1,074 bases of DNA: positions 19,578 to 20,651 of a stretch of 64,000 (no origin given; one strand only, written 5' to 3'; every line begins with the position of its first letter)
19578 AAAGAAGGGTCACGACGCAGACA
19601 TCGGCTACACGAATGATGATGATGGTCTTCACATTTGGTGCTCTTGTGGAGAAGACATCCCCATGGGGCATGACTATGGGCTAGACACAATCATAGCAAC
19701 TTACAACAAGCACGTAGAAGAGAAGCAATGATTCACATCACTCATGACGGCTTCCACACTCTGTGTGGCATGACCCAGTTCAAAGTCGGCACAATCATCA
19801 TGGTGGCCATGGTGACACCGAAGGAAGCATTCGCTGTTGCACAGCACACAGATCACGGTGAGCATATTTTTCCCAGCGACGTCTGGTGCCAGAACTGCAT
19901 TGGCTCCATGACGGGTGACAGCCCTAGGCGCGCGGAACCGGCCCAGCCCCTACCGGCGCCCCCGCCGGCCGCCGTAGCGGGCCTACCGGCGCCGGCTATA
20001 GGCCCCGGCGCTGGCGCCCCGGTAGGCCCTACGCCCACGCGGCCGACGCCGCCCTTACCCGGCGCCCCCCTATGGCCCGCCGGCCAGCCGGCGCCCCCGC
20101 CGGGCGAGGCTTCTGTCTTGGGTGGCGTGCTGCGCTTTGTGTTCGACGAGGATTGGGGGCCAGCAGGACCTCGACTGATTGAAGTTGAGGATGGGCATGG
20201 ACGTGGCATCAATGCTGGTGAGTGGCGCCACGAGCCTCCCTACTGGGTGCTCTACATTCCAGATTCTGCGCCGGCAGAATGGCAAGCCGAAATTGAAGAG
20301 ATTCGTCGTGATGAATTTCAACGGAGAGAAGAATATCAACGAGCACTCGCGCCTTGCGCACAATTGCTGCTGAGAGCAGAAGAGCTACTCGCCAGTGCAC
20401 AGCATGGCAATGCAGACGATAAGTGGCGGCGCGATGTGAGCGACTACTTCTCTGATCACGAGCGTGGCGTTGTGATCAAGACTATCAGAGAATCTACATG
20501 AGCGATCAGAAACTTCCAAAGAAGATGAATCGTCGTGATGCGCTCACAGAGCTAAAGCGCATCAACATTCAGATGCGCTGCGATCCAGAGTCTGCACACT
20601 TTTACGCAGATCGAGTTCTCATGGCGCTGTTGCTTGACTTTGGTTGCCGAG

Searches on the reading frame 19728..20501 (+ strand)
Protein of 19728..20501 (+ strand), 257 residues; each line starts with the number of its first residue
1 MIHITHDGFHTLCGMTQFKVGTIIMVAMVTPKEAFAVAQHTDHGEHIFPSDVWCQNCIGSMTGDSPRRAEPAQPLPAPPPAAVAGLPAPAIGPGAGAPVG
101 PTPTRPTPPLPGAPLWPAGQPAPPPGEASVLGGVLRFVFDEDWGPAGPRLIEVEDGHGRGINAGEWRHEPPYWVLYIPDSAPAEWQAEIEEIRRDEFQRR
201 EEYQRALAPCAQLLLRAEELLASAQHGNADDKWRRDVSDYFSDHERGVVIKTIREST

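Call 8: search_protein_families(library=phrogs, proteins=[window:19728-20501:+])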
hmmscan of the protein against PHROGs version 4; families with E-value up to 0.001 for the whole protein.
window:19728-20501:+ (257 aa): 0 families

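Call 9: search_protein_families(library=pfam, proteins=[window:19728-20501:+])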
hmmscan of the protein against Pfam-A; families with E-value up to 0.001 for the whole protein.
window:19728-20501:+ (257 aa): 0 families

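Call 22: find_homologous_proteins(query=window:19728-20498:+)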
Query window:19728-20498:+ (257 aa): 1 proteins with E <= 0.001 among 5284 candidates.
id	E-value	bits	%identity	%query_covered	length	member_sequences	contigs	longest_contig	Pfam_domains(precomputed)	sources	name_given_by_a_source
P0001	3.6e-175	599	100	100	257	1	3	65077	-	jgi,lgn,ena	-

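Call 73: search_protein_representatives(protein=window:19728-20498:+)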
Query: 257 residues. Proteins with E-value up to 0.001 (for the whole library): 72; up to 1e-10: 2; up to 1e-30: 1. The best 72 are listed.
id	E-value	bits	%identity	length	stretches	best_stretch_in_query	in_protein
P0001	1.1e-175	599.2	100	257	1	1-257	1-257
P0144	9.4e-12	61.4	60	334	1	128-184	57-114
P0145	9.6e-10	54.8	55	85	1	200-254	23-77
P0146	1.6e-08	50.8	52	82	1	202-255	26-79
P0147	1.8e-08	50.7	55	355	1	129-183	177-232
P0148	3.7e-08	49.6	49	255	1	82-189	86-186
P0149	5.8e-07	45.7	56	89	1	202-255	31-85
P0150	8.4e-07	45.2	59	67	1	212-255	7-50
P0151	9.8e-07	44.9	42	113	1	135-211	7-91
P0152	1.4e-06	44.4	62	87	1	212-250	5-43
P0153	7.5e-06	42.0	47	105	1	135-192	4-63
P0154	9.2e-06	41.8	43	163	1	135-211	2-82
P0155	1.7e-05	40.9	39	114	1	134-220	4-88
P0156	1.9e-05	40.7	48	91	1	135-192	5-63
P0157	1.9e-05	40.7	45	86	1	136-193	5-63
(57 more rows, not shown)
